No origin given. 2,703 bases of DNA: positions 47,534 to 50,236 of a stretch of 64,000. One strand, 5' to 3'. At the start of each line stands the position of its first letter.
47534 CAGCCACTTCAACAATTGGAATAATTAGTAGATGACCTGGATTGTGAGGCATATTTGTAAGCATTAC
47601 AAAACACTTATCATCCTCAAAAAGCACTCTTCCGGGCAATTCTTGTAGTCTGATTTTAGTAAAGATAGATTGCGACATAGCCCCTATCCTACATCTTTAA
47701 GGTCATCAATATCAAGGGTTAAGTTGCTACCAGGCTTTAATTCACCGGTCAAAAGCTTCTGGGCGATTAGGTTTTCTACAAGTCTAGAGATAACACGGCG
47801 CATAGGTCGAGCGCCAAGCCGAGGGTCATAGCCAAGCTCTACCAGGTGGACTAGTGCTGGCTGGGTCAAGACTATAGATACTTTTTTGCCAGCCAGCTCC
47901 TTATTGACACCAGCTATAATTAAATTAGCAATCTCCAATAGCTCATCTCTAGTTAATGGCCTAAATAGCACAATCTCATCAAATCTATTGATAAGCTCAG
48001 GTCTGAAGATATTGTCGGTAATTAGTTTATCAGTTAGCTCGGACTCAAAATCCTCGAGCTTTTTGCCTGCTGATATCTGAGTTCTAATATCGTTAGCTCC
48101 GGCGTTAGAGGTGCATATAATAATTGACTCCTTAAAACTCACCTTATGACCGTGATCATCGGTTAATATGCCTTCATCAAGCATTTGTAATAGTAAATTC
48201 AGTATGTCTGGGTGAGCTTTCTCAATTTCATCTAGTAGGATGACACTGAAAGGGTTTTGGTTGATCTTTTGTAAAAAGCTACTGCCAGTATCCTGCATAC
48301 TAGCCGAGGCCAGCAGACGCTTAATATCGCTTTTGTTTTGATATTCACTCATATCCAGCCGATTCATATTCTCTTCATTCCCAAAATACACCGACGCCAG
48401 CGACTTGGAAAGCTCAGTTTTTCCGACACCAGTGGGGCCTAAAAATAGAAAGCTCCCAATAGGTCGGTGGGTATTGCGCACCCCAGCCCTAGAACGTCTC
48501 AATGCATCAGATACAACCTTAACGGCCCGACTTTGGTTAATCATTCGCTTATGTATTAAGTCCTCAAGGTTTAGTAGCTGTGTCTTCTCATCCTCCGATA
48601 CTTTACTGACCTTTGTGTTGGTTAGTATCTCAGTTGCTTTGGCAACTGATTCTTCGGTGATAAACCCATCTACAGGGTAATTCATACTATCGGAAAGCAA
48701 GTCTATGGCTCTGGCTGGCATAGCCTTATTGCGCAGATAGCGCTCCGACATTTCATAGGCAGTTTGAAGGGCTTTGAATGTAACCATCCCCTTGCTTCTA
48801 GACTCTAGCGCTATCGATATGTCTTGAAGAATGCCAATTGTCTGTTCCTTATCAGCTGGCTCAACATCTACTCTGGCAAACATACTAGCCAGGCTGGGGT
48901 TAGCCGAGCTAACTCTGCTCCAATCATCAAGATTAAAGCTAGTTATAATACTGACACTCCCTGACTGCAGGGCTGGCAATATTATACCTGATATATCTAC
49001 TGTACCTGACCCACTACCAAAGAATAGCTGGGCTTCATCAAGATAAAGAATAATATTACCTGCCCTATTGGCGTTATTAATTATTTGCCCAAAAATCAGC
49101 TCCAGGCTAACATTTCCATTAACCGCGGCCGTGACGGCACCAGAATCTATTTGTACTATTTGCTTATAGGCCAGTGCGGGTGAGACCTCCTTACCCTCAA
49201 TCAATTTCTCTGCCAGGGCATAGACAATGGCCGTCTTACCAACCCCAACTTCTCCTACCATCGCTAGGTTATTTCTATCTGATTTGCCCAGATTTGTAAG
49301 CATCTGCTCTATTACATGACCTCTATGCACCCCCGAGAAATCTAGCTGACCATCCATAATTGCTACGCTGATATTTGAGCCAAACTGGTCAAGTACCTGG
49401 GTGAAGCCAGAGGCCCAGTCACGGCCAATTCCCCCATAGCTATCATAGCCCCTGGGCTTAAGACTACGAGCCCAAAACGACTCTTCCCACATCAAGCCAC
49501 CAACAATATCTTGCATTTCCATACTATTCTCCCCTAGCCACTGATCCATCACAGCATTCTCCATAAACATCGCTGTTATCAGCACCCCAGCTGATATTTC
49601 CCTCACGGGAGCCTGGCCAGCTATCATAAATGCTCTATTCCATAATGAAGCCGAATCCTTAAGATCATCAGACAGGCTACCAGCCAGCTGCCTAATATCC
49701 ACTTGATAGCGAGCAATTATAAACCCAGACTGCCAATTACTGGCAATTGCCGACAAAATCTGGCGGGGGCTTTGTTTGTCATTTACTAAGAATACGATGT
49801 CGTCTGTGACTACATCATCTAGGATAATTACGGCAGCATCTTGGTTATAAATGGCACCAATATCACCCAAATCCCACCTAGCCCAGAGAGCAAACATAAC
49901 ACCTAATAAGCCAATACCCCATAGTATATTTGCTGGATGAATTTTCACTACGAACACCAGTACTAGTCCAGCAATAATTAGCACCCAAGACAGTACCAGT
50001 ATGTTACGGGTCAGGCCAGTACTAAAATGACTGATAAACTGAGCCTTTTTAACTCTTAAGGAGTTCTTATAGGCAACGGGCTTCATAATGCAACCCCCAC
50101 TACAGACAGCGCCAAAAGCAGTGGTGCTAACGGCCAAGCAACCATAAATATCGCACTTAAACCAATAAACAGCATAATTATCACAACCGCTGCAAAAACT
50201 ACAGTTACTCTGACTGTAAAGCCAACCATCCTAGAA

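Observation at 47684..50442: Membrane-anchored ClpC/ClpB-like double-AAA+ ATPase, translationally coupled to a small membrane protein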

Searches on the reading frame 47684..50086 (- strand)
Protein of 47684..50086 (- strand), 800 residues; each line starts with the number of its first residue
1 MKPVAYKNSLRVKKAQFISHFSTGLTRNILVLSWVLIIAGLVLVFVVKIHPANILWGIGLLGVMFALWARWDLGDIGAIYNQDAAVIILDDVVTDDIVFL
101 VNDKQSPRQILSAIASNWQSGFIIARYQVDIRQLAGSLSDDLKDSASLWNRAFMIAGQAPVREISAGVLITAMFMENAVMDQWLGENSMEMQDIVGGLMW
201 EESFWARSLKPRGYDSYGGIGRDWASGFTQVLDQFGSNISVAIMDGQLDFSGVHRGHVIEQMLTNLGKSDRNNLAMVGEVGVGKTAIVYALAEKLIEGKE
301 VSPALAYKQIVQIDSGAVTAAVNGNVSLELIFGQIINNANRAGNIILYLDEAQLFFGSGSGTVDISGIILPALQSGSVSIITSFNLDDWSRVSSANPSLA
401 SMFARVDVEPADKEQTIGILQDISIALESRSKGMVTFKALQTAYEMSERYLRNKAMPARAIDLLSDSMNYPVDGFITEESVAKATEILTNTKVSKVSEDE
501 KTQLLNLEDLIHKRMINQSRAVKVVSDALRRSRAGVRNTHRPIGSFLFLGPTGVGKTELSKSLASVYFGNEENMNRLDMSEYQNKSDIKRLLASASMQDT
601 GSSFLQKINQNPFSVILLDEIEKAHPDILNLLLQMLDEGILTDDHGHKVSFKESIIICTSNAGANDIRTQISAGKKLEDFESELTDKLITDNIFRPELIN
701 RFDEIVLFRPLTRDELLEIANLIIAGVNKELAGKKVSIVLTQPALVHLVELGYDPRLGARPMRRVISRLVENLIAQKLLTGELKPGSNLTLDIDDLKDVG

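Call 4: search_protein_families(library=pfam, proteins=[window:47684-50086:-], max_evalue=0.01)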
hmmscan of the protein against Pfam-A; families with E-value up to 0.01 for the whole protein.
window:47684-50086:- (800 aa): 23 families
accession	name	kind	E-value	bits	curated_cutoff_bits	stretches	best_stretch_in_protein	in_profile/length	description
PF07724.20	AAA_2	-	8.9e-48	162.9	27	1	541-705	1-166/166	AAA domain (Cdc48 subfamily)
PF10431.15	ClpB_D2-small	-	6.9e-20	71.3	21.9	1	711-790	1-80/81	C-terminal, D2-small domain, of ClpB protein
PF07728.20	AAA_5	-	2.6e-14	53.8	22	1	546-663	2-124/139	AAA domain (dynein-related subfamily)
PF00004.35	AAA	-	5.8e-13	49.9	21.2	2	547-669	2-116/131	ATPase family associated with various cellular activities (AAA)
PF13401.12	AAA_22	-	1.8e-09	38.5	27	1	545-637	7-109/130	AAA domain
PF13173.12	AAA_14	-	3.3e-07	30.8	27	1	547-638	6-87/129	AAA domain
PF17871.7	AAA_lid_9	-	6.3e-07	29.7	22.8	1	413-468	2-57/104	AAA lid domain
PF12775.13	AAA_7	-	1.2e-06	28.7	25.8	0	545-627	35-115/181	P-loop containing dynein motor region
PF13191.12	AAA_16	-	1e-05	26.5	32.6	0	255-298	5-51/167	AAA ATPase domain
PF20720.3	nSTAND3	-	2.6e-05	24.4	27.2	0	271-301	17-48/155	Novel STAND NTPase 3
PF20030.5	bpMoxR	-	2.8e-05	23.7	27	0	547-662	35-146/205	MoxR domain in the MoxR-vWA-beta-propeller ternary systems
PF02367.23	TsaE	-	0.00013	22.4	26.6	0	264-304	12-55/128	Threonylcarbamoyl adenosine biosynthesis protein TsaE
PF13479.12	AAA_24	-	0.00013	22.4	27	1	547-636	6-88/195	AAA domain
PF01695.23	IstB_IS21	-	0.00014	21.9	24.1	0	270-296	91-117/238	IstB-like ATP binding protein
PF00158.32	Sigma54_activat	-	0.00017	21.8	20.2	1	536-675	15-153/168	Sigma-54 interaction domain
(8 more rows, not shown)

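Call 5: search_protein_families(library=ncbifam, proteins=[window:47684-50086:-], max_evalue=0.01)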
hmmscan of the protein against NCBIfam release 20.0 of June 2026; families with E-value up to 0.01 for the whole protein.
window:47684-50086:- (800 aa): 31 families (the best 25 are shown)
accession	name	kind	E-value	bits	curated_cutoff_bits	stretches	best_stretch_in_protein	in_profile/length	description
TIGR03346.1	chaperone_ClpB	equivalog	4.8e-132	442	1232.1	2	476-795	528-847/853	ATP-dependent chaperone ClpB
TIGR02639.1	ClpA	equivalog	2e-117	393.3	993.15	1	228-791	164-732/734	ATP-dependent Clp protease ATP-binding subunit ClpA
NF008118.0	PRK10865.1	equivalog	2.2e-114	383.2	1417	2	476-796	531-851/857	ATP-dependent chaperone ClpB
NF033606.1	heat_AAA_ClpK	exception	2.4e-102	343.4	1900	2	478-791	578-896/949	heat shock survival AAA family ATPase ClpK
NF033607.0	disagg_AAA_ClpG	exception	3.8e-102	342.8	1900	2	479-797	558-880/932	AAA family protein disaggregase ClpG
NF008263.0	PRK11034.1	equivalog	2.4e-93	313.4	1350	1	229-796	166-738/758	ATP-dependent Clp protease ATP-binding subunit ClpA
TIGR03345.1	VI_ClpV1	equivalog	7.1e-93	312.4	884.95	2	476-780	529-837/852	type VI secretion system ATPase TssH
NF003745.1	PRK05342.1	equivalog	2.3e-11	43.2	359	2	473-566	26-132/418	ATP-dependent Clp protease ATP-binding subunit ClpX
NF003229.0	PRK04195.1-5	equivalog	6.5e-09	35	280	1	516-623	20-114/413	replication factor C large subunit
NF001679.0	PRK00440.1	equivalog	1.2e-08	34.4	303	1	543-624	39-115/322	replication factor C small subunit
NF005304.0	PRK06835.1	equivalog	8.9e-08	31.6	215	1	260-300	173-212/330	ATP-binding protein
NF038214.1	IS21_help_AAA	equivalog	1.5e-06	28.1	200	0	270-299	89-118/232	IS21-like element helper ATPase IstB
TIGR03420.1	DnaA_homol_Hda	equivalog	1.7e-05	24.4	194.8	0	250-317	17-83/226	DnaA regulatory inactivator Hda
NF047784.1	MadB_ATPase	equivalog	5.8e-05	22.4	475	0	546-566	36-56/298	MadB family AAA-type ATPase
TIGR03499.1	FlhF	equivalog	9.9e-05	22.5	174.15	0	516-557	168-212/286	flagellar biosynthesis GTPase FlhF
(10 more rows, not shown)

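Call 7: search_solved_structures(query=window:47684-50086:-, show_alignments=2, max_evalue=1e-20)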
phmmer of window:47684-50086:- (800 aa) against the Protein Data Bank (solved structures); distinct sequences matched with E-value up to 1e-20: 50.
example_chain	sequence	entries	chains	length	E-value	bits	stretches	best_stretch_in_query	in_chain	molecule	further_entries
1qvr_A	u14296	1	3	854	5.7e-116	392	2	475-793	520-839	ClpB protein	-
8a8u_A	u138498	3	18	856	1.9e-112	380.4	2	474-796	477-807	ATP-dependent Clp protease ATP-binding subunit ClpC1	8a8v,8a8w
9if4_A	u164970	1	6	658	9.6e-112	378.1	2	474-796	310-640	ATP-dependent Clp protease ATP-binding subunit ClpC1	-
3j3s_A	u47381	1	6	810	4.6e-111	375.8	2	476-795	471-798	Negative regulator of genetic competence ClpC/MecB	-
3j3t_A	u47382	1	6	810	5.5e-111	375.6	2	476-795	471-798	Negative regulator of genetic competence ClpC/MecB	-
3j3r_A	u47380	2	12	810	3.2e-110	373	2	476-795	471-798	Negative regulator of genetic competence ClpC/MecB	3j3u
7abr_A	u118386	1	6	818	3.3e-110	373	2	476-795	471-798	Negative regulator of genetic competence ClpC/MecB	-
8ycx_A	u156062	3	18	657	3.6e-110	372.9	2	474-796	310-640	ATP-dependent Clp protease ATP-binding subunit ClpC1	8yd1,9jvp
6em9_A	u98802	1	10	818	1.6e-109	370.7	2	475-795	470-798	ATP-dependent Clp protease ATP-binding subunit ClpC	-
6em8_A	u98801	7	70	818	1.7e-109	370.6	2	475-794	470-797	ATP-dependent Clp protease ATP-binding subunit ClpC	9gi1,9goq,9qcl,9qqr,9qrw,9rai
8xon_S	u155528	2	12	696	7.4e-107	361.9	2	447-793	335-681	NDP-hexose 4-ketoreductase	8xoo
4d2q_A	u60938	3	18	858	2e-106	360.5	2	475-795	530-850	CLPB | CHAPERONE PROTEIN CLPB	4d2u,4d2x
6og3_E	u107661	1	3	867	2.1e-106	360.4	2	476-795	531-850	Hyperactive disaggregase ClpB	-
6oax_C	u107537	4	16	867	3.6e-106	359.7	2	475-795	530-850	Hyperactive disaggregase ClpB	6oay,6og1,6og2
5ofo_C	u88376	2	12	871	2.1e-105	357.1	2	475-795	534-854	Chaperone protein ClpB,ATP-dependent Clp protease ATP-binding subunit ClpA,Chaperone prote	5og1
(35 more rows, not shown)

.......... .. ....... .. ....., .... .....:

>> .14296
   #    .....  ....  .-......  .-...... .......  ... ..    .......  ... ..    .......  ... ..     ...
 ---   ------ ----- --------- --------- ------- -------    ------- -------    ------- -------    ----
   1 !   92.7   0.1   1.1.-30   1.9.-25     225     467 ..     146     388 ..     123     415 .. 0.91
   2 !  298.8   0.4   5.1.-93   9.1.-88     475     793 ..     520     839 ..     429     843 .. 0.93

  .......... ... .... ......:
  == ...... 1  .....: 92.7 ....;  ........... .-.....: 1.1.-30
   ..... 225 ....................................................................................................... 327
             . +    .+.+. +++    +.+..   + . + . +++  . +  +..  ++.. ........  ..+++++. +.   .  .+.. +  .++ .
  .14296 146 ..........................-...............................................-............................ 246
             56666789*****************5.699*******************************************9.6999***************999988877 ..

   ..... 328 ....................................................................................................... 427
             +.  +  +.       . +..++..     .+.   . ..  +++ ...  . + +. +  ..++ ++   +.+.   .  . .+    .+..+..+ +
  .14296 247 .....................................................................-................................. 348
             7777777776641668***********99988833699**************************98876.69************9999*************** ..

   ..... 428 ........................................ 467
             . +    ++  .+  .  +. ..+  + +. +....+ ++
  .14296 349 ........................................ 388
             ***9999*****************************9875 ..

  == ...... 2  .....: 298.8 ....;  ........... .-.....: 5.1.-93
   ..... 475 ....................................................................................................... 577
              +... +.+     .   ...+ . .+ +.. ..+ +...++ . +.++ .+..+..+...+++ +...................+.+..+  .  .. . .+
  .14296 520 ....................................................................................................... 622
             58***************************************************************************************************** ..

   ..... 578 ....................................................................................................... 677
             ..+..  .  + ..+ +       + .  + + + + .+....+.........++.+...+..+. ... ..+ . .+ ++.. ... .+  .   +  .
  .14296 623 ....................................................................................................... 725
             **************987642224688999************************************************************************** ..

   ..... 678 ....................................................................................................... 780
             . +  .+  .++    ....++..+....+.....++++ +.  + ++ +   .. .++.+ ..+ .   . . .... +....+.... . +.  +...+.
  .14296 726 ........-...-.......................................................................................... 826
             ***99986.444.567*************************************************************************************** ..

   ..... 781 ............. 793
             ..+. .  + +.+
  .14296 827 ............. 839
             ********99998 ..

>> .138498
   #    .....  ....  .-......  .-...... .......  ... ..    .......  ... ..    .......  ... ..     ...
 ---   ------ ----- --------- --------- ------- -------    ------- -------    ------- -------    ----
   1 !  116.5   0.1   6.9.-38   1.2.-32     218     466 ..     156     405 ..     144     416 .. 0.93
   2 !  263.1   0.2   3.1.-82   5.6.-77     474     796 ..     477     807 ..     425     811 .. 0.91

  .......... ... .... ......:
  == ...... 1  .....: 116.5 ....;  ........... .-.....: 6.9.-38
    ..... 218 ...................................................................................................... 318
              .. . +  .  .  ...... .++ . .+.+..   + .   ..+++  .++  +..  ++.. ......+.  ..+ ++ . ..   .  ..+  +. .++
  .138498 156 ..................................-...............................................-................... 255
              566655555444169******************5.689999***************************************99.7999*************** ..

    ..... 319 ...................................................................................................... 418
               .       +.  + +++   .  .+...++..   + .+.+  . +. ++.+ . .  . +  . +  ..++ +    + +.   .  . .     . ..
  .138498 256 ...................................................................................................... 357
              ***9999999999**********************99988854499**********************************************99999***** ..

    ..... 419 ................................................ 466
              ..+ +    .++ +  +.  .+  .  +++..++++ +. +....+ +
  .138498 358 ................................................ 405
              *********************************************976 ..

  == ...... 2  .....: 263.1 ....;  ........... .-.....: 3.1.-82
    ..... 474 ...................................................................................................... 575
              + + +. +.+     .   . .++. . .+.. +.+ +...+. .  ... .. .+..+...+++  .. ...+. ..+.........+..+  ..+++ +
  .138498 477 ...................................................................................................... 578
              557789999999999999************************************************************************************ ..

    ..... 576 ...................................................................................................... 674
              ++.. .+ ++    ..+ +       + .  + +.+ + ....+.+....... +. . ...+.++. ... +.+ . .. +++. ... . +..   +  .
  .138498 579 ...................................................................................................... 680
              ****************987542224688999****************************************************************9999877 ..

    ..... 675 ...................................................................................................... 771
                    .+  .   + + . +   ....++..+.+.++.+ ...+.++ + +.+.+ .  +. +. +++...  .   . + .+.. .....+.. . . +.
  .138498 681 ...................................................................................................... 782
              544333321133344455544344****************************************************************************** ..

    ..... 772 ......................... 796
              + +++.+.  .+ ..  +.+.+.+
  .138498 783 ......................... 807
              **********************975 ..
